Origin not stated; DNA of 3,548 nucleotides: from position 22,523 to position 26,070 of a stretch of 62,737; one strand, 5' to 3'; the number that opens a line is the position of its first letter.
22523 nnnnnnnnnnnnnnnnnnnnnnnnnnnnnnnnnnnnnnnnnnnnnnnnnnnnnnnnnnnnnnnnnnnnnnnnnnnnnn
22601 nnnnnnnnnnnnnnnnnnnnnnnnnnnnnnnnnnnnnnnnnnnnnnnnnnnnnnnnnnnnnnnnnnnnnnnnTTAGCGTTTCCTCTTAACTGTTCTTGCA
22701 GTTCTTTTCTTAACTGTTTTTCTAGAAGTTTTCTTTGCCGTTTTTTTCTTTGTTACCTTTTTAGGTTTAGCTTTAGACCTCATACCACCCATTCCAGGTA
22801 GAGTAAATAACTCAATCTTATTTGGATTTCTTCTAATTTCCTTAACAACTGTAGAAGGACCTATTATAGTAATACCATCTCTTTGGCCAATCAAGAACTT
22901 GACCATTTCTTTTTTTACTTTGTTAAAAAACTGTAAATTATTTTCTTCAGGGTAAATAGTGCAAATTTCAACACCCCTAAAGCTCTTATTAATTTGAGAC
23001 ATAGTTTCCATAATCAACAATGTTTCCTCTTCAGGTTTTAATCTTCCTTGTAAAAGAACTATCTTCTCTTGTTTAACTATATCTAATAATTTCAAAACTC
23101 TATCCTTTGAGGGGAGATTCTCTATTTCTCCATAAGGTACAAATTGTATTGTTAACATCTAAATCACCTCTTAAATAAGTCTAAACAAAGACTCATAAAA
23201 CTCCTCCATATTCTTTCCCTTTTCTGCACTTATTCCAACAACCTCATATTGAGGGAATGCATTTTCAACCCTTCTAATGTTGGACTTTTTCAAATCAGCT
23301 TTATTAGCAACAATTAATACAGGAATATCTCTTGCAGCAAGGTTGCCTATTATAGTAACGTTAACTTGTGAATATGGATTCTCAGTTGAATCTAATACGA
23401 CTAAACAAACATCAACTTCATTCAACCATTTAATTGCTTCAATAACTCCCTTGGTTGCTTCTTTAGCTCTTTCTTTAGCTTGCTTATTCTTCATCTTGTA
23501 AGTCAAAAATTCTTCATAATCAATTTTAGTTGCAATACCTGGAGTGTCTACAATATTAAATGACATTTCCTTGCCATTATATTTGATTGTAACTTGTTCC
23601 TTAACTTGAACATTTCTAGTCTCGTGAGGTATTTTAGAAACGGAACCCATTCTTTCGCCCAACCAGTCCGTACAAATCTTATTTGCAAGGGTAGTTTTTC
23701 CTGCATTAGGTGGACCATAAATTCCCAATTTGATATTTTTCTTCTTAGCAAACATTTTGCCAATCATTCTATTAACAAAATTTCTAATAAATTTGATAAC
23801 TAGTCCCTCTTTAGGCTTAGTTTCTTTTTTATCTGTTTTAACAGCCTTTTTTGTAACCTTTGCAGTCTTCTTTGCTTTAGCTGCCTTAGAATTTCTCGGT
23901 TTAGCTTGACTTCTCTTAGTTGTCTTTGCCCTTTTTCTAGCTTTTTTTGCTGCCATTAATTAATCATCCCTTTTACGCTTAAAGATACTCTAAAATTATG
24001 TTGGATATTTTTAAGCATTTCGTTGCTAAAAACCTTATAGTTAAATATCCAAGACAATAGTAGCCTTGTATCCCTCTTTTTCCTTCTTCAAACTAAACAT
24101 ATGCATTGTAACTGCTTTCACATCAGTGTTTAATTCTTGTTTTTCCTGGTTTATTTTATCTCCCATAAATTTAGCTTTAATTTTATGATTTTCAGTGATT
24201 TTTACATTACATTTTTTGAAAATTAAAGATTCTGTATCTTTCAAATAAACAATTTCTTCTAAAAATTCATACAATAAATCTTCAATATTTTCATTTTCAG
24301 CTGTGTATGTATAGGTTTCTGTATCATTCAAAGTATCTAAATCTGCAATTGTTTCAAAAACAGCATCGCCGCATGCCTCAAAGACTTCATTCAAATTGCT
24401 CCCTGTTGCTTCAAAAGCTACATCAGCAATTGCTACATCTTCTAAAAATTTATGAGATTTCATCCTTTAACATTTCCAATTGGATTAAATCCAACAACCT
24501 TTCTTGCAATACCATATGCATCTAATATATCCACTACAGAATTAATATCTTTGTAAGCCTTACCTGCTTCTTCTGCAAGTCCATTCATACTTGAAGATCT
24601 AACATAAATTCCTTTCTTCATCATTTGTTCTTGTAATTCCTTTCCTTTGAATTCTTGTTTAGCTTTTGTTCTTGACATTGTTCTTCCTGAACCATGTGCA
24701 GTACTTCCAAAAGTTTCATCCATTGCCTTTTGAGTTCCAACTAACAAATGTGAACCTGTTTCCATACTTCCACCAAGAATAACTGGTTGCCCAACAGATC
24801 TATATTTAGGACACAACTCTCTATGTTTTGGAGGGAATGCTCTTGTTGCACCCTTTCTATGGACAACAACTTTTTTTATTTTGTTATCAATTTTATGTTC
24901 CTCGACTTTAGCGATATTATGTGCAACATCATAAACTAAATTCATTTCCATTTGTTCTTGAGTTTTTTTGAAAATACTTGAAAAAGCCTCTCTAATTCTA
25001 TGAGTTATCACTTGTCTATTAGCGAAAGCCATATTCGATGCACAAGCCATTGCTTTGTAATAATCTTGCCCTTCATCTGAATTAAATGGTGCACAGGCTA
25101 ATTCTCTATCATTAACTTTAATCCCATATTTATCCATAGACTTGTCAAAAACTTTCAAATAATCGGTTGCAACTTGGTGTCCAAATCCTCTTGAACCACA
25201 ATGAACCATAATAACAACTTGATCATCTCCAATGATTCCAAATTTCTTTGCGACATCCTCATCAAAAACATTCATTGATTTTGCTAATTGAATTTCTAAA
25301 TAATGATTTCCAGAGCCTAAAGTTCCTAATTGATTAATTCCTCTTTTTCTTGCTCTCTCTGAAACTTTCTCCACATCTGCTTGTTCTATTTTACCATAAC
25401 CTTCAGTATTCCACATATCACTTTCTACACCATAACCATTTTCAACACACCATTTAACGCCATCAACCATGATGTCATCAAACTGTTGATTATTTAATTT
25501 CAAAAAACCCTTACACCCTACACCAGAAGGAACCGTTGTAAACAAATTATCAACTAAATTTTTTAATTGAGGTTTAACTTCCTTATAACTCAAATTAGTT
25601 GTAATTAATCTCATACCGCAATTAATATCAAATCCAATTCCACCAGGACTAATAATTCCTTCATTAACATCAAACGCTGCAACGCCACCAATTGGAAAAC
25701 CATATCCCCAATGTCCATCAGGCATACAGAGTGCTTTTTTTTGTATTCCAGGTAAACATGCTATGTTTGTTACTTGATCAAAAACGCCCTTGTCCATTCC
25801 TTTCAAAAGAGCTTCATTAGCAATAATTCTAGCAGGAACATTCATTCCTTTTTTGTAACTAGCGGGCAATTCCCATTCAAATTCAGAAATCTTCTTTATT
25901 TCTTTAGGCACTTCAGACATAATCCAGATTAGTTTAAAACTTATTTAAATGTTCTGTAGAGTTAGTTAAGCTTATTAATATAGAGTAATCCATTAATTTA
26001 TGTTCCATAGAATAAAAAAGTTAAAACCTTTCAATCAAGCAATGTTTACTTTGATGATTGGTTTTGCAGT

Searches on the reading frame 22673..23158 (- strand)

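Call 51: search_protein_families(library=pfam, proteins=[window:22673-23158:-], max_evalue=0.00001)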
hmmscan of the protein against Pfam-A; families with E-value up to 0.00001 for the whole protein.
window:22673-23158:- (161 aa): 1 family
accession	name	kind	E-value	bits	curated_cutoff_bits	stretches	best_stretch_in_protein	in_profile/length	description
PF09846.14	OapB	-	2.1e-16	60.2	27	1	13-116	2-100/104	Origin-associated protein OapB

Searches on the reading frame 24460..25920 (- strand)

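Call 51: search_protein_families(library=pfam, proteins=[window:24460-25920:-], max_evalue=0.00001)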
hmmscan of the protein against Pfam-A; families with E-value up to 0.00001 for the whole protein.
window:24460-25920:- (486 aa): 1 family
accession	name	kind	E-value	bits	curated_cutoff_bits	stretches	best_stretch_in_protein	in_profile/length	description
PF01139.22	RtcB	-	1e-172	575.6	27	1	49-486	1-426/426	tRNA-splicing ligase RtcB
